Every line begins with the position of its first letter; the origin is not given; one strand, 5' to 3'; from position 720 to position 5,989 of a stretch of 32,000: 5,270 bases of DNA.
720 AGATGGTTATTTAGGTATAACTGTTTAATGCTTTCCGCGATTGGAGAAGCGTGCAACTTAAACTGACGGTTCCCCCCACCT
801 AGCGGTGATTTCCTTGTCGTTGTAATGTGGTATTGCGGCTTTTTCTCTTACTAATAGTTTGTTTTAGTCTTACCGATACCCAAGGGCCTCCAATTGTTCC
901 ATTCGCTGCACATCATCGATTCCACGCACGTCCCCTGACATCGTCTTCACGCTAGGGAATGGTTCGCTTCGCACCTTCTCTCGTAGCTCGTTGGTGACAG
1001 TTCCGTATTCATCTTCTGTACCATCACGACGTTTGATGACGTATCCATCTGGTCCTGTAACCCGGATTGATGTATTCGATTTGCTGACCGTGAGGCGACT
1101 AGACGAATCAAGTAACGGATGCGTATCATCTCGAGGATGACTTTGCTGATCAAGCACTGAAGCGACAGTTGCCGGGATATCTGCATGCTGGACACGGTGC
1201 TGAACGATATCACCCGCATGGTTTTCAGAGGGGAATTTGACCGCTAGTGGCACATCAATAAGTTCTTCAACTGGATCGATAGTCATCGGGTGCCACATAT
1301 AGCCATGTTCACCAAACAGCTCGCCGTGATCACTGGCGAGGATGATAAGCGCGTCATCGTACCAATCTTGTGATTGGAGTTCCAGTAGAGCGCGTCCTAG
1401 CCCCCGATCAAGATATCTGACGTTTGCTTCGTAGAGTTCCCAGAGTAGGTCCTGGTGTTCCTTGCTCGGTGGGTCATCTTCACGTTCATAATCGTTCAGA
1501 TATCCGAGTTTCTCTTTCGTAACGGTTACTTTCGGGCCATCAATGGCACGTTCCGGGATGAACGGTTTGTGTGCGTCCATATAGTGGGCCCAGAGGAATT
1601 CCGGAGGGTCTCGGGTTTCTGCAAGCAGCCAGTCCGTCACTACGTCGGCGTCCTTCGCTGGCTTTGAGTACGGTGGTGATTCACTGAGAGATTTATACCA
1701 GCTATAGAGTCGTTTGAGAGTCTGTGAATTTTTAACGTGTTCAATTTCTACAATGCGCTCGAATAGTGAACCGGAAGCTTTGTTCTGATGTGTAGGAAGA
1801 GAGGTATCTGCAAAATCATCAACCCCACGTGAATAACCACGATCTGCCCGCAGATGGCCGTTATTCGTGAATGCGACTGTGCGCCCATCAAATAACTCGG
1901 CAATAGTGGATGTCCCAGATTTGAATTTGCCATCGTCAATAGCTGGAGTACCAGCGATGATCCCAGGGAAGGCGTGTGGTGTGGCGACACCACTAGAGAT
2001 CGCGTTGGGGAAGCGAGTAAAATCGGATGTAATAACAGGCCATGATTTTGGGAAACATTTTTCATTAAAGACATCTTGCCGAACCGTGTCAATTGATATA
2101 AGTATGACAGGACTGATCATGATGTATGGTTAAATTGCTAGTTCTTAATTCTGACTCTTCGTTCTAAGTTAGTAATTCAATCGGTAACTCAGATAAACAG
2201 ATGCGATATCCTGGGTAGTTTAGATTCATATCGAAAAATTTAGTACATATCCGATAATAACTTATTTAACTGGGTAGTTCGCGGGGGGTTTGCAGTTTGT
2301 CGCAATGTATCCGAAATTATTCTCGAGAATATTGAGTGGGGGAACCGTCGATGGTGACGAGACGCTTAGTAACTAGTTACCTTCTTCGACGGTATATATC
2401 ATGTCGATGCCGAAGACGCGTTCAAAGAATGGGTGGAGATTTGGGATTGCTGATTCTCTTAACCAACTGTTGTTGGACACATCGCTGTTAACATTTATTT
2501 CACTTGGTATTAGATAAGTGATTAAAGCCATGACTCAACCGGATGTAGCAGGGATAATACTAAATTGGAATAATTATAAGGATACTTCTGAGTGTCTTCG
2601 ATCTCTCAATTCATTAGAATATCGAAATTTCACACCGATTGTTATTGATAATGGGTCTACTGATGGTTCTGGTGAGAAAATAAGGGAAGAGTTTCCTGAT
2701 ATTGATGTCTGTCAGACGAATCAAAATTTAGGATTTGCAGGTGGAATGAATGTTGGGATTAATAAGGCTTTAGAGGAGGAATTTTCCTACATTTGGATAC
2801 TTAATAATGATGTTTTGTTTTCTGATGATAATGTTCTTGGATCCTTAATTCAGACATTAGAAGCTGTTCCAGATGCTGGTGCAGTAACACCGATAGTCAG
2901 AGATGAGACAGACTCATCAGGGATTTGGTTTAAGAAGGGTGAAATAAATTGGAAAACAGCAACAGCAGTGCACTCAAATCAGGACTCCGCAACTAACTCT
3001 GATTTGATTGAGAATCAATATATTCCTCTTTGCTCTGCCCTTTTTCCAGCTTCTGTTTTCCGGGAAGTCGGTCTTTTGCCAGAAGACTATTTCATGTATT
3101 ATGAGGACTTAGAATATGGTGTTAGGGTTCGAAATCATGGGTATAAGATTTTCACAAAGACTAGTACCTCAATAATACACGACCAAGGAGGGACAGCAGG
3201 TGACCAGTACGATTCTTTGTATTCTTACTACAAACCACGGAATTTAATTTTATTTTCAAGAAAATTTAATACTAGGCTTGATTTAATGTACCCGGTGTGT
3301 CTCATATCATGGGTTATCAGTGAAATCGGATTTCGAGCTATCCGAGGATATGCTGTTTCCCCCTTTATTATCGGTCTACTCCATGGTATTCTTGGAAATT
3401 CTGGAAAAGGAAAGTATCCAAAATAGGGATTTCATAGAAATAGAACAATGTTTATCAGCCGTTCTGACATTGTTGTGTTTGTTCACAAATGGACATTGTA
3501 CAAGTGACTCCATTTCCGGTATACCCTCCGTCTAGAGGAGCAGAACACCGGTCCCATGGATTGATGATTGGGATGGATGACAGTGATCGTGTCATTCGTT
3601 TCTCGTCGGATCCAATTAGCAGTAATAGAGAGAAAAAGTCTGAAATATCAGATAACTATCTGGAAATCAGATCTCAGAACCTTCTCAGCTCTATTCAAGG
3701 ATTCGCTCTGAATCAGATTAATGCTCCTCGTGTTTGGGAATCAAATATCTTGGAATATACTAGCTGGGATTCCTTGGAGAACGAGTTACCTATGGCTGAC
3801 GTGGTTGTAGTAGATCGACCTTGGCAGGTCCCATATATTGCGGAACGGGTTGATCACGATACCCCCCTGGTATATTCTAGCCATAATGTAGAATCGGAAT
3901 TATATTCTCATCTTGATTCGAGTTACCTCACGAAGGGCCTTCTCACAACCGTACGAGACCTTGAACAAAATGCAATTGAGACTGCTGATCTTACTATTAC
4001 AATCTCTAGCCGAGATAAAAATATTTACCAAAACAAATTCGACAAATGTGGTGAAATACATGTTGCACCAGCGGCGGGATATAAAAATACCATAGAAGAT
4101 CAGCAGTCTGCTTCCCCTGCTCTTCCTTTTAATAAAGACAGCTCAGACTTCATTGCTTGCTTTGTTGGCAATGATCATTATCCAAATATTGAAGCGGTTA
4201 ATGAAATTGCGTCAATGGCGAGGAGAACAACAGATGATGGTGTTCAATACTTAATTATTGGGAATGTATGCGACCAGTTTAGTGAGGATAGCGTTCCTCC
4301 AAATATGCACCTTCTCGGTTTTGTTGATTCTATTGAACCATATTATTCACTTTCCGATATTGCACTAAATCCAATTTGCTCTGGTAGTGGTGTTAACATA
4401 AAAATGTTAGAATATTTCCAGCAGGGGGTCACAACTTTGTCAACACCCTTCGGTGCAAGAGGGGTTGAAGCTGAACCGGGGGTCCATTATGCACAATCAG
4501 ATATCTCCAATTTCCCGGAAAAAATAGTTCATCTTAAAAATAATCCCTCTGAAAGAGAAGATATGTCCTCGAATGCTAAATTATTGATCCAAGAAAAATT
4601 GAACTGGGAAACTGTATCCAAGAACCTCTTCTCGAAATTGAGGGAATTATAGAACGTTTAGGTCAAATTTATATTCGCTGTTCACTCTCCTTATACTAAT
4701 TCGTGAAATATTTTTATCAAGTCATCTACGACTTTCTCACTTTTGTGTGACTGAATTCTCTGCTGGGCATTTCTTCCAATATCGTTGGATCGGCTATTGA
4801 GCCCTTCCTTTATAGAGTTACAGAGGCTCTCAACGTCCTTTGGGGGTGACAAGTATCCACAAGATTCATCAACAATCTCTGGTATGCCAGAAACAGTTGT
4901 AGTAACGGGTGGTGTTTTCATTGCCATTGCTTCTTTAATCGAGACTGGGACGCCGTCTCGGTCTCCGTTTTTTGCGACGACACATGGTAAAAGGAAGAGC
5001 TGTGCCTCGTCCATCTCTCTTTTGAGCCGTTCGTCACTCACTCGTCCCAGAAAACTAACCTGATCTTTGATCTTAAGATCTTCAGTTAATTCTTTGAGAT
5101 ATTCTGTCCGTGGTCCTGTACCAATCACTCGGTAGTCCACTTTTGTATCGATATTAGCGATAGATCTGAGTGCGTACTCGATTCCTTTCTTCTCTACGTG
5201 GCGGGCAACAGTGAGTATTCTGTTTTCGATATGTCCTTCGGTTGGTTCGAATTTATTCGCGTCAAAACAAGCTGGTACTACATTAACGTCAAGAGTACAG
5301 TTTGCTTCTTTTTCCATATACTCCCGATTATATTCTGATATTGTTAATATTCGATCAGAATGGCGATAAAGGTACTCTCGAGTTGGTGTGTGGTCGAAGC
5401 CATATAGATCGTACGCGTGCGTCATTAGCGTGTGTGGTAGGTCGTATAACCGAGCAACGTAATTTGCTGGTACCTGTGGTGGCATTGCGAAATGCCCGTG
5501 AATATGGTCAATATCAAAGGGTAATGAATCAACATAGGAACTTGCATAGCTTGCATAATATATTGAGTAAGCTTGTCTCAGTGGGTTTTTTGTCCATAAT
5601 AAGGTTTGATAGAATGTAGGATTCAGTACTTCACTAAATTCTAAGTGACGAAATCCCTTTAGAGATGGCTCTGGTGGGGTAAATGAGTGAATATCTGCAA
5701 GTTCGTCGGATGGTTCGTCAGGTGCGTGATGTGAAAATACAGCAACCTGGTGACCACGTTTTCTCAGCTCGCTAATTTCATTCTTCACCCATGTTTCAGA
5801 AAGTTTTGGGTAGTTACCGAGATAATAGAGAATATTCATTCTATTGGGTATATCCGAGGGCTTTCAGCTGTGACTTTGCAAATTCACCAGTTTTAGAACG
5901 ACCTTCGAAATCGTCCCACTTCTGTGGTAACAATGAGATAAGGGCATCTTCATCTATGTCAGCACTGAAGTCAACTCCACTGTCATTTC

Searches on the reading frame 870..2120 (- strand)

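Call 37: search_protein_families(library=pfam, proteins=[window:870-2120:-], max_evalue=0.001)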
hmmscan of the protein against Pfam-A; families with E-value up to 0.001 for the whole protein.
window:870-2120:- (416 aa): 1 family
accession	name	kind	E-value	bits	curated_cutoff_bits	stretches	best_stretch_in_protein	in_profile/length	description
PF00884.28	Sulfatase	-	1.2e-17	64.6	25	1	5-323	3-299/301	Sulfatase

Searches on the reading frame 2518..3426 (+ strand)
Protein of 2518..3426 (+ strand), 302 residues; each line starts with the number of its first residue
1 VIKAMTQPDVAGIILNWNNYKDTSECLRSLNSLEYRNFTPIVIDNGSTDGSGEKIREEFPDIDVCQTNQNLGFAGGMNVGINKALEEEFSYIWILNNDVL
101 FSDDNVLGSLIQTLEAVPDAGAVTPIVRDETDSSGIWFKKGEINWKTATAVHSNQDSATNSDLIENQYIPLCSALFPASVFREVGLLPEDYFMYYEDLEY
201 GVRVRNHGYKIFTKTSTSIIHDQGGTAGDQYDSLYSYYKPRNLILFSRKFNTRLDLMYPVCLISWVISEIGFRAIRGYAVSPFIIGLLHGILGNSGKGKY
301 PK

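Call 37: search_protein_families(library=pfam, proteins=[window:2518-3426:+], max_evalue=0.001)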
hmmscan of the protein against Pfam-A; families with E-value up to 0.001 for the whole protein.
window:2518-3426:+ (302 aa): 2 families
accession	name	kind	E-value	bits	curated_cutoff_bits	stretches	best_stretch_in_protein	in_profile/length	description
PF00535.33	Glycos_transf_2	-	5.9e-19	69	23.3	1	13-183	3-166/168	Glycosyl transferase family 2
PF13641.12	Glyco_tranf_2_3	-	9.2e-07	29.5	27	1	8-212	1-202/230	Glycosyltransferase like family 2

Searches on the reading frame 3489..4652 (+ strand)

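Call 37: search_protein_families(library=pfam, proteins=[window:3489-4652:+], max_evalue=0.001)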
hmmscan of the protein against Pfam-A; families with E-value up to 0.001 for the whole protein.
window:3489-4652:+ (387 aa): 2 families
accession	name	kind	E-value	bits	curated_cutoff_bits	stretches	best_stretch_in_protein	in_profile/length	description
PF13692.12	Glyco_trans_1_4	-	2.6e-11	44.4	27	1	223-351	4-141/142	Glycosyl transferases group 1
PF00534.26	Glycos_transf_1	-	1.5e-05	25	26.4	1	215-364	10-170/172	Glycosyl transferases group 1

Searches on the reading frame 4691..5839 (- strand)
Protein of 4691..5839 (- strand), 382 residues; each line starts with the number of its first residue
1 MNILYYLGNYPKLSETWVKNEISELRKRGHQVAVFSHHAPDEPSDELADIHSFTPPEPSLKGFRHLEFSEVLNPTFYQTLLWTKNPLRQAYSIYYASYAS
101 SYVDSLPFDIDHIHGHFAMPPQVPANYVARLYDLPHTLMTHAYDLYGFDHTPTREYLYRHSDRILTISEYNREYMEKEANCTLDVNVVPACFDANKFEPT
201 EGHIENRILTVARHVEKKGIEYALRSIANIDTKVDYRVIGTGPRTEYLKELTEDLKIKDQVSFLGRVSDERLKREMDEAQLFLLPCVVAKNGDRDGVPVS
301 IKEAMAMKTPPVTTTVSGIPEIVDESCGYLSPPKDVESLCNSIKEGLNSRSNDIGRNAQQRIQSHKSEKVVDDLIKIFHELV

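Call 37: search_protein_families(library=pfam, proteins=[window:4691-5839:-], max_evalue=0.001)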
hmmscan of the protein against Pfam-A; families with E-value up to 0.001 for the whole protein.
window:4691-5839:- (382 aa): 5 families
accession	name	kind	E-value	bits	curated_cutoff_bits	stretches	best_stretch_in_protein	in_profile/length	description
PF00534.26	Glycos_transf_1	-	2.3e-27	96.1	26.4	1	196-360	6-171/172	Glycosyl transferases group 1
PF13692.12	Glyco_trans_1_4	-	8.6e-27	94.6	27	1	206-346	2-139/142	Glycosyl transferases group 1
PF13439.12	Glyco_transf_4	-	9.9e-13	48.9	28.5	1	15-193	5-167/170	Glycosyltransferase Family 4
PF13579.12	Glyco_trans_4_4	-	3.6e-06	27.8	29.7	1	20-176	9-143/158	Glycosyl transferase 4-like domain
PF13477.12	Glyco_trans_4_2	-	7.1e-05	23.4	23.4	0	13-56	8-53/139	Glycosyl transferase 4-like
